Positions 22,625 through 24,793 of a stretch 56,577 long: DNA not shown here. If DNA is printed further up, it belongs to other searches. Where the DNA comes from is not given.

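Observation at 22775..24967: CphA2-like truncated cyanophycin-synthetase homologue in a non-cyanobacterial catabolic context, with no cyanophycinase nearby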

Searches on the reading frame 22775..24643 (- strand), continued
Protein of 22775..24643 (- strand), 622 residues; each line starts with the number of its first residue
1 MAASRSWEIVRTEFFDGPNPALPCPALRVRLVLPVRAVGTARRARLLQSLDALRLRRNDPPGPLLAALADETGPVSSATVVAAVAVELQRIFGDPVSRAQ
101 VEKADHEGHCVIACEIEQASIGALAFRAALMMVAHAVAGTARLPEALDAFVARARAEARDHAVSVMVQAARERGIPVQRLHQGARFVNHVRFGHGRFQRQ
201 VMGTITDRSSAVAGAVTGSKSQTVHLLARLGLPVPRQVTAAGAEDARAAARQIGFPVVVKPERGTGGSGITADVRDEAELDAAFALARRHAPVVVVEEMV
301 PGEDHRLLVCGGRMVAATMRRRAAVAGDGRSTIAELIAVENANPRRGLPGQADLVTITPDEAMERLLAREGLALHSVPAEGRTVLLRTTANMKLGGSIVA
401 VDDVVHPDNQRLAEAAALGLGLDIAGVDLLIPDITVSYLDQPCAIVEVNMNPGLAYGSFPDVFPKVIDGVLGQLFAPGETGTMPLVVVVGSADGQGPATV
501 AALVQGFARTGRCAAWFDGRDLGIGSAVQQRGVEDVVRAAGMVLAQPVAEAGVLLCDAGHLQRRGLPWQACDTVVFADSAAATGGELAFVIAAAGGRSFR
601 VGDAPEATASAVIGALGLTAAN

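Call 69: find_homologous_proteins(query=P0136, max_evalue=1e-60)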
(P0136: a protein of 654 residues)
Query P0136 (654 aa): 282 proteins with E <= 1e-60 among 8000 candidates; the best 120 are listed.
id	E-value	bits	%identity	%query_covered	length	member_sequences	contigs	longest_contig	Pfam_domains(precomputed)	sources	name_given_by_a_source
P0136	0.0e+0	1442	100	100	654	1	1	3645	PF13549.12,PF02786.23,PF02222.28,PF08443.17,PF02655.20,PF01071.25,PF07478.19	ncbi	-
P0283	6.3e-156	539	48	92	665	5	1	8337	PF02786.23,PF08443.17,PF02655.20,PF07478.19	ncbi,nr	ncbi:MAG: ATP-grasp domain-containing protein [Rhodospirillaceae bacterium]|nr:ATP-grasp domain-cont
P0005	3.6e-112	394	42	88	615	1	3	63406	PF02786.23,PF02222.28,PF08443.17,PF02655.20,PF07478.19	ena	-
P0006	3.0e-110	388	41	88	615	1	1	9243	PF02786.23,PF08443.17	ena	-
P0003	1.8e-108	382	43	89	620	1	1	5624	PF02786.23,PF02222.28,PF08443.17,PF07478.19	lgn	-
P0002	1.4e-105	372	42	89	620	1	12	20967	PF13549.12,PF02786.23,PF02222.28,PF08443.17,PF07478.19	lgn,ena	-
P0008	5.0e-103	364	41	83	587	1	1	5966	-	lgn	-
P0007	1.8e-101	359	42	77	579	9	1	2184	-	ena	-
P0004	1.0e-98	350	42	79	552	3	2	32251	PF02786.23,PF02222.28,PF08443.17,PF02655.20,PF07478.19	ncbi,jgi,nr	ncbi:MAG: ATP-grasp domain-containing protein [Proteobacteria bacterium]|nr:ATP-grasp domain-contain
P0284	1.9e-82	296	34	99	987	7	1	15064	PF02955.22,PF18921.6,PF13549.12,PF02875.27,PF02786.23,PF08245.19,PF02222.28,PF08443.17,PF07478.19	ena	-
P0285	7.7e-81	291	34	89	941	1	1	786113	PF18921.6,PF13549.12,PF02875.27,PF02786.23,PF08245.19,PF02222.28,PF08443.17,PF02655.20,PF07478.19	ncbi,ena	-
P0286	1.1e-79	287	33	89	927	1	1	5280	PF18921.6,PF13549.12,PF02875.27,PF02786.23,PF08245.19,PF02222.28,PF08443.17,PF02655.20,PF07478.19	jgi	-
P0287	1.4e-79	286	33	89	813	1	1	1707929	PF18921.6,PF13549.12,PF02786.23,PF08245.19,PF02222.28,PF08443.17,PF02655.20,PF07478.19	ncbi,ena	-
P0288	5.9e-79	284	33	89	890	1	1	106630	PF02955.22,PF18921.6,PF13549.12,PF02875.27,PF02786.23,PF08245.19,PF02222.28,PF08443.17,PF02655.20,PF07478.19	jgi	jgi:cyanophycin synthetase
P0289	5.8e-78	281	34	89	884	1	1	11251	PF18921.6,PF13549.12,PF02875.27,PF02786.23,PF08245.19,PF02222.28,PF08443.17,PF07478.19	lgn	-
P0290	5.4e-76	274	34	89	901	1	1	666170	PF08442.16,PF18921.6,PF13549.12,PF02875.27,PF02786.23,PF08245.19,PF02222.28,PF08443.17,PF07478.19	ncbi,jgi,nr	ncbi:MAG: cyanophycin synthetase [Thermoplasmata archaeon]|jgi:cyanophycin synthetase|nr:cyanophycin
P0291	3.2e-75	272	33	87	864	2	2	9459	PF02955.22,PF14397.12,PF18921.6,PF02875.27,PF02786.23,PF08245.19,PF02222.28,PF08443.17,PF02655.20,PF01071.25,PF07478.19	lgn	-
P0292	1.0e-74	270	36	87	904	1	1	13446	PF18921.6,PF13549.12,PF02875.27,PF02786.23,PF08245.19,PF02222.28,PF08443.17,PF07478.19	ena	-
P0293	4.7e-74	268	32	89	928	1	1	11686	PF02955.22,PF18921.6,PF13549.12,PF02875.27,PF02786.23,PF08245.19,PF02222.28,PF08443.17,PF07478.19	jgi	jgi:cyanophycin synthetase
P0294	1.1e-73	267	31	89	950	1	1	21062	PF02955.22,PF18921.6,PF13549.12,PF02875.27,PF02786.23,PF08245.19,PF02222.28,PF08443.17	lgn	-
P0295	2.1e-73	266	33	89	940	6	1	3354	PF02955.22,PF18921.6,PF13549.12,PF02875.27,PF02786.23,PF08245.19,PF02222.28,PF08443.17,PF02655.20,PF07478.19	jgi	jgi:cyanophycin synthetase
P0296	2.2e-73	266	33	89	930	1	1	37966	PF02955.22,PF18921.6,PF13549.12,PF02875.27,PF02786.23,PF08245.19,PF02222.28,PF08443.17,PF07478.19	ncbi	-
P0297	2.7e-73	266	33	90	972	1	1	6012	PF18921.6,PF13549.12,PF02875.27,PF02786.23,PF08245.19,PF02222.28,PF08443.17,PF02655.20,PF07478.19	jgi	jgi:cyanophycin synthetase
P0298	2.4e-72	262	32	89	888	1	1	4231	PF18921.6,PF02875.27,PF08245.19,PF08443.17,PF07478.19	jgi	jgi:cyanophycin synthetase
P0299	2.5e-72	262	32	89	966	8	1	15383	PF18921.6,PF13549.12,PF02875.27,PF02786.23,PF08245.19,PF02222.28,PF08443.17,PF07478.19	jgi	-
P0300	3.0e-72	262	34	89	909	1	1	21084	PF08442.16,PF18921.6,PF02875.27,PF08245.19,PF08443.17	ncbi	-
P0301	3.2e-72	262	33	87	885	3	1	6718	PF18921.6,PF13549.12,PF02875.27,PF02786.23,PF08245.19,PF02222.28,PF08443.17,PF07478.19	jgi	jgi:cyanophycin synthetase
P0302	1.3e-71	260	33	89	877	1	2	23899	PF02955.22,PF18921.6,PF13549.12,PF02875.27,PF02786.23,PF08245.19,PF02222.28,PF08443.17,PF01071.25,PF07478.19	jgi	jgi:cyanophycin synthetase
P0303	2.3e-71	259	33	87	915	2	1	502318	PF02955.22,PF18921.6,PF02875.27,PF02786.23,PF08245.19,PF08443.17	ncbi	ncbi:MAG: cyanophycin synthetase [Brevundimonas sp.]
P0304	3.2e-71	259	30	89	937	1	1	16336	PF02955.22,PF18921.6,PF13549.12,PF02875.27,PF02786.23,PF08245.19,PF02222.28,PF08443.17,PF02655.20,PF07478.19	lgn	-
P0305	4.9e-71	258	34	78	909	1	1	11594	PF02955.22,PF08442.16,PF18921.6,PF13549.12,PF02875.27,PF02786.23,PF08245.19,PF02222.28,PF08443.17,PF07478.19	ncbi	-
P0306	5.8e-71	258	33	90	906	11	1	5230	PF18921.6,PF13549.12,PF02875.27,PF02786.23,PF08245.19,PF08443.17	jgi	-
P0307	6.4e-71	258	32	90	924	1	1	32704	PF02955.22,PF14397.12,PF18921.6,PF13549.12,PF02875.27,PF02786.23,PF08245.19,PF08443.17,PF02655.20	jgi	jgi:cyanophycin synthetase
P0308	8.9e-71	257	33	88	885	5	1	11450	PF02955.22,PF18921.6,PF13549.12,PF02875.27,PF02786.23,PF08245.19,PF08443.17,PF02655.20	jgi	-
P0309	1.1e-70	257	33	89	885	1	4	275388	PF18921.6,PF13549.12,PF02875.27,PF02786.23,PF08245.19,PF08443.17,PF02655.20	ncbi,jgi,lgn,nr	ncbi:MAG: cyanophycin synthetase [Salinisphaera sp.]|jgi:cyanophycin synthetase|nr:cyanophycin synth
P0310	1.3e-70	257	32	89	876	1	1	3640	PF02955.22,PF18921.6,PF02875.27,PF02786.23,PF08245.19,PF08443.17,PF07478.19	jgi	jgi:cyanophycin synthetase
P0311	1.5e-70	257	33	87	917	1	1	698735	PF18921.6,PF02875.27,PF08245.19,PF08443.17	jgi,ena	jgi:cyanophycin synthetase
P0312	1.8e-70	256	32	89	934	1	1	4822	PF18921.6,PF13549.12,PF02875.27,PF02786.23,PF08245.19,PF02222.28,PF08443.17,PF07478.19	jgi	jgi:cyanophycin synthetase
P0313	1.9e-70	256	38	72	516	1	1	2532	PF18921.6,PF13549.12,PF02786.23,PF08443.17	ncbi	ncbi:MAG TPA: acetate--CoA ligase family protein, partial [Candidatus Limnocylindrales bacterium]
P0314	2.0e-70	256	33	89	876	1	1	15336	PF18921.6,PF13549.12,PF02875.27,PF02786.23,PF08245.19,PF08443.17,PF07478.19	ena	-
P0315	2.2e-70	256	33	89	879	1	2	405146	PF02955.22,PF18921.6,PF13549.12,PF02875.27,PF02786.23,PF08245.19,PF08443.17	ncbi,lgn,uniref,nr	ncbi:cyanophycin synthetase [Modicisalibacter xianhensis]|uniref:Cyanophycin synthetase n=1 Tax=Modi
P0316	2.7e-70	256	32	89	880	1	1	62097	PF18921.6,PF02875.27,PF02786.23,PF08245.19,PF02222.28,PF08443.17,PF01071.25,PF07478.19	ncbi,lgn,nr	ncbi:MAG: cyanophycin synthetase [Acidobacteria bacterium]|nr:cyanophycin synthetase [Acidobacteriot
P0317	4.7e-70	255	40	64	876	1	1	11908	PF16292.10,PF08442.16,PF18921.6,PF13549.12,PF02875.27,PF02786.23,PF08245.19,PF02222.28,PF08443.17,PF02655.20,PF07478.19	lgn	-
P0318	7.7e-70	254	31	89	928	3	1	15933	PF18921.6,PF13549.12,PF02875.27,PF02786.23,PF08245.19,PF02222.28,PF08443.17,PF07478.19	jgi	jgi:cyanophycin synthetase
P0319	1.4e-69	253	32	89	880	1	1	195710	PF02955.22,PF18921.6,PF13549.12,PF02875.27,PF02786.23,PF08245.19,PF02222.28,PF08443.17,PF07478.19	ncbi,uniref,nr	ncbi:cyanophycin synthetase [Billgrantia saliphila]|uniref:cyanophycin synthetase n=1 Tax=Billgranti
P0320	1.4e-69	253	33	89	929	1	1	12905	PF02955.22,PF18921.6,PF02875.27,PF08245.19,PF08443.17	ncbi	-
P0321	1.6e-69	253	34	87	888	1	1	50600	PF18921.6,PF13549.12,PF02875.27,PF02786.23,PF08245.19,PF02222.28,PF08443.17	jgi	jgi:cyanophycin synthetase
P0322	1.6e-69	253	32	88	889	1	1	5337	PF02955.22,PF18921.6,PF13549.12,PF02875.27,PF02786.23,PF08245.19,PF08443.17,PF02655.20,PF07478.19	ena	-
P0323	1.7e-69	253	32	89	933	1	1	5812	PF18921.6,PF13549.12,PF02875.27,PF02786.23,PF08245.19,PF02222.28,PF08443.17,PF07478.19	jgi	jgi:cyanophycin synthetase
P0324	1.9e-69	253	32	89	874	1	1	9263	PF02955.22,PF18921.6,PF13549.12,PF02875.27,PF02786.23,PF08245.19,PF02222.28,PF08443.17,PF02655.20,PF01071.25,PF07478.19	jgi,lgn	-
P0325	2.1e-69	253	38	64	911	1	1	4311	PF18921.6,PF13549.12,PF02875.27,PF02786.23,PF08245.19,PF08443.17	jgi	jgi:cyanophycin synthetase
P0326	2.1e-69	253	31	89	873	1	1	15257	PF02955.22,PF18921.6,PF13549.12,PF02875.27,PF02786.23,PF08245.19,PF02222.28,PF08443.17,PF02655.20,PF07478.19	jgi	jgi:cyanophycin synthetase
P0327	2.7e-69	252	32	90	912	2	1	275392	PF18921.6,PF02875.27,PF02786.23,PF08245.19,PF08443.17,PF02655.20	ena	-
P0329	3.8e-69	252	33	89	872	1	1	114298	PF02955.22,PF18921.6,PF13549.12,PF02875.27,PF02786.23,PF08245.19,PF08443.17,PF01071.25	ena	-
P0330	4.3e-69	252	32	89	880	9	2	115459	PF18921.6,PF13549.12,PF02875.27,PF02786.23,PF08245.19,PF08443.17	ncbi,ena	-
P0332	4.6e-69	252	32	81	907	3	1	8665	PF18921.6,PF13549.12,PF02875.27,PF02786.23,PF08245.19,PF02222.28,PF08443.17,PF02655.20,PF07478.19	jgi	jgi:cyanophycin synthetase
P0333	4.8e-69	252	32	89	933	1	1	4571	PF18921.6,PF13549.12,PF02875.27,PF02786.23,PF08245.19,PF02222.28,PF08443.17,PF07478.19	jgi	jgi:cyanophycin synthetase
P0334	5.4e-69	251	33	88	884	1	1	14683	PF02955.22,PF18921.6,PF13549.12,PF02875.27,PF02786.23,PF08245.19,PF08443.17,PF07478.19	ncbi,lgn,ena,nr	ncbi:MAG TPA: cyanophycin synthetase [Thermoanaerobaculia bacterium]|nr:cyanophycin synthetase [Ther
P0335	7.3e-69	251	32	89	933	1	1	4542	PF18921.6,PF13549.12,PF02875.27,PF02786.23,PF08245.19,PF02222.28,PF08443.17,PF07478.19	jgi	jgi:cyanophycin synthetase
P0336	8.8e-69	251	34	87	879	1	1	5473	PF18921.6,PF02875.27,PF08245.19,PF08443.17,PF01071.25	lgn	-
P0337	9.0e-69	251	33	86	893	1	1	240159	PF18921.6,PF13549.12,PF02875.27,PF02786.23,PF08245.19,PF02222.28,PF08443.17,PF02655.20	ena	-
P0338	9.3e-69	251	32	89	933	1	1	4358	PF18921.6,PF13549.12,PF02875.27,PF02786.23,PF08245.19,PF02222.28,PF08443.17,PF07478.19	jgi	jgi:cyanophycin synthetase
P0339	1.0e-68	250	33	89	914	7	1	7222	PF18921.6,PF13549.12,PF02875.27,PF02786.23,PF08245.19,PF08443.17,PF07478.19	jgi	jgi:cyanophycin synthetase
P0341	2.1e-68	249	31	89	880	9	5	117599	PF18921.6,PF13549.12,PF02875.27,PF02786.23,PF08245.19,PF08443.17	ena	-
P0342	2.1e-68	249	32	89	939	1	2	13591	PF02955.22,PF18921.6,PF13549.12,PF02875.27,PF02786.23,PF08245.19,PF08443.17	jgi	-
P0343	2.1e-68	249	31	89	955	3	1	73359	PF02955.22,PF14397.12,PF18921.6,PF13549.12,PF02875.27,PF02786.23,PF08245.19,PF02222.28,PF08443.17,PF02655.20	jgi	jgi:cyanophycin synthetase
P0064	2.4e-68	249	30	89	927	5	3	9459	PF02955.22,PF18921.6,PF13549.12,PF02875.27,PF02786.23,PF08245.19,PF02222.28,PF08443.17,PF02655.20,PF07478.19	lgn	-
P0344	4.2e-68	248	31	90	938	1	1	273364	PF18921.6,PF13549.12,PF02875.27,PF02786.23,PF08245.19,PF08443.17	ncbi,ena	-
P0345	4.4e-68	248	33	89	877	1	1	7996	PF18921.6,PF02875.27,PF02786.23,PF08245.19,PF02222.28,PF08443.17,PF02655.20,PF01071.25,PF07478.19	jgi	jgi:cyanophycin synthetase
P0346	4.8e-68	248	36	68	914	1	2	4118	PF18921.6,PF13549.12,PF02875.27,PF02786.23,PF08245.19,PF08443.17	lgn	-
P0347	8.1e-68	247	35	70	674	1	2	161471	PF18921.6,PF13549.12,PF02786.23,PF08245.19,PF02222.28,PF08443.17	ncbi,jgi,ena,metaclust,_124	metaclust:\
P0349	8.5e-68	247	32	89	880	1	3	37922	PF02955.22,PF18921.6,PF13549.12,PF02875.27,PF02786.23,PF08245.19,PF08443.17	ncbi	ncbi:MAG: cyanophycin synthetase [Paracoccaceae bacterium]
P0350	8.8e-68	247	32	86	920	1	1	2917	PF18921.6,PF13549.12,PF02875.27,PF02786.23,PF08245.19,PF02222.28,PF08443.17,PF07478.19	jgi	jgi:cyanophycin synthetase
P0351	8.9e-68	247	30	89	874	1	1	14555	PF18921.6,PF13549.12,PF02875.27,PF02786.23,PF08245.19,PF08443.17,PF07478.19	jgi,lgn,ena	-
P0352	9.4e-68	247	34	75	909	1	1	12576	PF02955.22,PF18921.6,PF13549.12,PF02875.27,PF02786.23,PF08245.19,PF08443.17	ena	-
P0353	1.0e-67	247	33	87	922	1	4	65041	PF18921.6,PF13549.12,PF02875.27,PF02786.23,PF08245.19,PF08443.17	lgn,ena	-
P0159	1.1e-67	247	35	82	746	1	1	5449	PF18921.6,PF13549.12,PF02786.23,PF02222.28,PF08443.17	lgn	-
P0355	1.3e-67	247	38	63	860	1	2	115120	PF18921.6,PF13549.12,PF02875.27,PF02786.23,PF08245.19,PF02222.28,PF08443.17,PF07478.19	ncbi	-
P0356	1.4e-67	247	33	88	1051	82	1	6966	PF18921.6,PF13549.12,PF02875.27,PF02786.23,PF08245.19,PF02222.28,PF08443.17,PF00856.34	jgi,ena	-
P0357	1.6e-67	247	34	87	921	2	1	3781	PF02955.22,PF18921.6,PF02875.27,PF08245.19,PF08443.17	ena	-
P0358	1.8e-67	246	32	89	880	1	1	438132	PF02955.22,PF18921.6,PF13549.12,PF02875.27,PF02786.23,PF08245.19,PF02222.28,PF08443.17,PF07478.19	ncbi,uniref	ncbi:cyanophycin synthetase [Billgrantia sp. LNSP4103-1]|uniref:cyanophycin synthetase n=1 Tax=Billg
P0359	1.9e-67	246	31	90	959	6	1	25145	PF18921.6,PF13549.12,PF02875.27,PF02786.23,PF08245.19,PF02222.28,PF08443.17,PF07478.19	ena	-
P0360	2.0e-67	246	32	89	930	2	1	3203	PF02955.22,PF18921.6,PF13549.12,PF02875.27,PF02786.23,PF08245.19,PF02222.28,PF08443.17,PF02655.20,PF07478.19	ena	-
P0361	2.1e-67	246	33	88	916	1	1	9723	PF14397.12,PF18921.6,PF13549.12,PF02875.27,PF02786.23,PF08245.19,PF02222.28,PF08443.17,PF02655.20,PF01071.25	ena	-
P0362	2.2e-67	246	33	89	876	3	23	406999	PF02955.22,PF18921.6,PF13549.12,PF02875.27,PF02786.23,PF08245.19,PF02222.28,PF08443.17,PF01071.25,PF07478.19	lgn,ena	-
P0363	2.4e-67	246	31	89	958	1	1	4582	PF18921.6,PF13549.12,PF02875.27,PF02786.23,PF08245.19,PF02222.28,PF08443.17,PF07478.19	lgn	-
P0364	2.9e-67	246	39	64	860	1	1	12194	PF18921.6,PF13549.12,PF02875.27,PF02786.23,PF08245.19,PF02222.28,PF08443.17,PF02655.20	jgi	jgi:cyanophycin synthetase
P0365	3.0e-67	246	34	88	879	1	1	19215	PF18921.6,PF02875.27,PF02786.23,PF08245.19,PF08443.17,PF07478.19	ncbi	-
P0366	3.5e-67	245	31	89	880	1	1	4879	PF18921.6,PF13549.12,PF02875.27,PF02786.23,PF08245.19,PF08443.17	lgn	-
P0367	4.7e-67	245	31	89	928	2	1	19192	PF18921.6,PF13549.12,PF02875.27,PF02786.23,PF08245.19,PF02222.28,PF08443.17,PF02655.20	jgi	-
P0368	7.9e-67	244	30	88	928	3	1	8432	PF02955.22,PF18921.6,PF13549.12,PF02875.27,PF02786.23,PF08245.19,PF08443.17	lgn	-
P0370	9.3e-67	244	36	77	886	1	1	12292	PF18921.6,PF13549.12,PF02875.27,PF02786.23,PF08245.19,PF08443.17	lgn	-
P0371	1.0e-66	244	33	89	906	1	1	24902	PF18921.6,PF13549.12,PF02875.27,PF08245.19,PF08443.17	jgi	jgi:cyanophycin synthetase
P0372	1.1e-66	244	34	77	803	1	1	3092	PF18921.6,PF13549.12,PF02875.27,PF08245.19,PF08443.17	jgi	jgi:cyanophycin synthetase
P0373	1.2e-66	244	33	89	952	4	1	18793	PF02955.22,PF18921.6,PF13549.12,PF02875.27,PF08245.19,PF08443.17,PF07478.19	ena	-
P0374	1.3e-66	243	31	88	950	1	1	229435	PF18921.6,PF02875.27,PF08245.19,PF08443.17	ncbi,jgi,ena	ncbi:MAG TPA: cyanophycin synthetase [Allosphingosinicella sp.]|jgi:cyanophycin synthetase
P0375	1.5e-66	243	32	89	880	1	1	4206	PF18921.6,PF13549.12,PF02875.27,PF02786.23,PF08245.19,PF08443.17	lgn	-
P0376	1.6e-66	243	32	89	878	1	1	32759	PF02955.22,PF18921.6,PF13549.12,PF02875.27,PF02786.23,PF08245.19,PF02222.28,PF08443.17,PF01071.25,PF07478.19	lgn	-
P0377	1.8e-66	243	33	89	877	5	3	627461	PF18921.6,PF02875.27,PF02786.23,PF08245.19,PF08443.17,PF02655.20,PF01071.25,PF07478.19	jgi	jgi:cyanophycin synthetase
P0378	2.1e-66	243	32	89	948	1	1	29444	PF18921.6,PF02875.27,PF02786.23,PF08245.19,PF08443.17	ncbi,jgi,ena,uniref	ncbi:cyanophycin synthetase [Allosphingosinicella sp.]|jgi:cyanophycin synthetase|uniref:cyanophycin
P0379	2.2e-66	243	32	87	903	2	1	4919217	PF08442.16,PF18921.6,PF13549.12,PF02875.27,PF02786.23,PF08245.19,PF08443.17,PF07478.19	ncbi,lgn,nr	ncbi:cyanophycin synthetase [Sphingopyxis sp. OAS728]|nr:cyanophycin synthetase [Sphingopyxis sp. OA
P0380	2.3e-66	243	34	73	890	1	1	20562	PF18921.6,PF13549.12,PF02875.27,PF02786.23,PF08245.19,PF02222.28,PF08443.17,PF07478.19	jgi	jgi:cyanophycin synthetase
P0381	2.4e-66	243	36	73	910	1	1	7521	PF02955.22,PF18921.6,PF13549.12,PF02875.27,PF08245.19,PF08443.17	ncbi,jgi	jgi:cyanophycin synthetase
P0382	2.5e-66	243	38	64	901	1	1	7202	PF16292.10,PF18921.6,PF13549.12,PF02875.27,PF02786.23,PF08245.19,PF02222.28,PF08443.17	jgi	jgi:cyanophycin synthetase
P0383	2.5e-66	243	30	89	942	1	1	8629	PF18921.6,PF13549.12,PF02875.27,PF02786.23,PF08245.19,PF08443.17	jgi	jgi:cyanophycin synthetase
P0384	2.6e-66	242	31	81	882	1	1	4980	PF18921.6,PF02875.27,PF02786.23,PF08245.19,PF02222.28,PF08443.17,PF07478.19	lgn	-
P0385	2.6e-66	242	33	84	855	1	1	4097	PF18921.6,PF13549.12,PF02875.27,PF02786.23,PF08245.19,PF02222.28,PF08443.17,PF07478.19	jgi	jgi:cyanophycin synthetase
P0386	2.7e-66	242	31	89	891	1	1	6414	PF18921.6,PF13549.12,PF02875.27,PF02786.23,PF08245.19,PF02222.28,PF08443.17,PF01071.25,PF07478.19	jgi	jgi:cyanophycin synthetase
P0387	2.7e-66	242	33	76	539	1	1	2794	PF02955.22,PF14397.12,PF18921.6,PF13549.12,PF02786.23,PF02222.28,PF08443.17,PF02655.20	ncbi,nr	ncbi:MAG: ATP-grasp domain-containing protein, partial [Pseudomonadota bacterium]|nr:ATP-grasp domai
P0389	3.6e-66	242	36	76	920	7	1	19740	PF18921.6,PF13549.12,PF02875.27,PF02786.23,PF08245.19,PF02222.28,PF08443.17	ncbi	-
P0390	3.7e-66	242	30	89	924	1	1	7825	PF14397.12,PF18921.6,PF02875.27,PF02786.23,PF08245.19,PF08443.17,PF02655.20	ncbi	ncbi:MAG: cyanophycin synthetase [Allosphingosinicella sp.]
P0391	3.8e-66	242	31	90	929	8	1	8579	PF18921.6,PF02875.27,PF08245.19,PF08443.17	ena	-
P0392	4.0e-66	242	32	88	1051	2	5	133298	PF18921.6,PF13549.12,PF02875.27,PF02786.23,PF08245.19,PF02222.28,PF08443.17,PF02655.20,PF01071.25,PF00856.34,PF07478.19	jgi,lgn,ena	-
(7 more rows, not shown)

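Call 70: find_encoding_contigs(protein=P0283, flank=10000, max_places=3)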
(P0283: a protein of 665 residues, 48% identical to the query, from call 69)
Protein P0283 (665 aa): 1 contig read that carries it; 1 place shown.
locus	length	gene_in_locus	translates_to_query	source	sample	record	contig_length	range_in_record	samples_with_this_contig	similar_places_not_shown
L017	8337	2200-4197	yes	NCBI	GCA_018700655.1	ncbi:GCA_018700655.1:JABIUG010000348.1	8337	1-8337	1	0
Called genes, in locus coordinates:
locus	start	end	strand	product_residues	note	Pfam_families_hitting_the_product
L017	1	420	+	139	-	?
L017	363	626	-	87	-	PF01894:YjbQ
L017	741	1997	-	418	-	PF05977:MFS_3 (weak), PF07690:MFS_1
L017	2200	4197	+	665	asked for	PF02655:ATP-grasp_3 (faint), PF02786:CPSase_L_D2 (weak), PF08443:RimK (faint), PF07478:Dala_Dala_lig_C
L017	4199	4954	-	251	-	PF00106:adh_short, PF08659:KR, PF13561:adh_short_C2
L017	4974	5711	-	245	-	PF00106:adh_short, PF13561:adh_short_C2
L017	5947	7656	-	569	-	PF00449:Urease_alpha, PF01979:Amidohydro_1, PF07969:Amidohydro_3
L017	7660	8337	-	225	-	PF00547:Urease_gamma, PF00699:Urease_beta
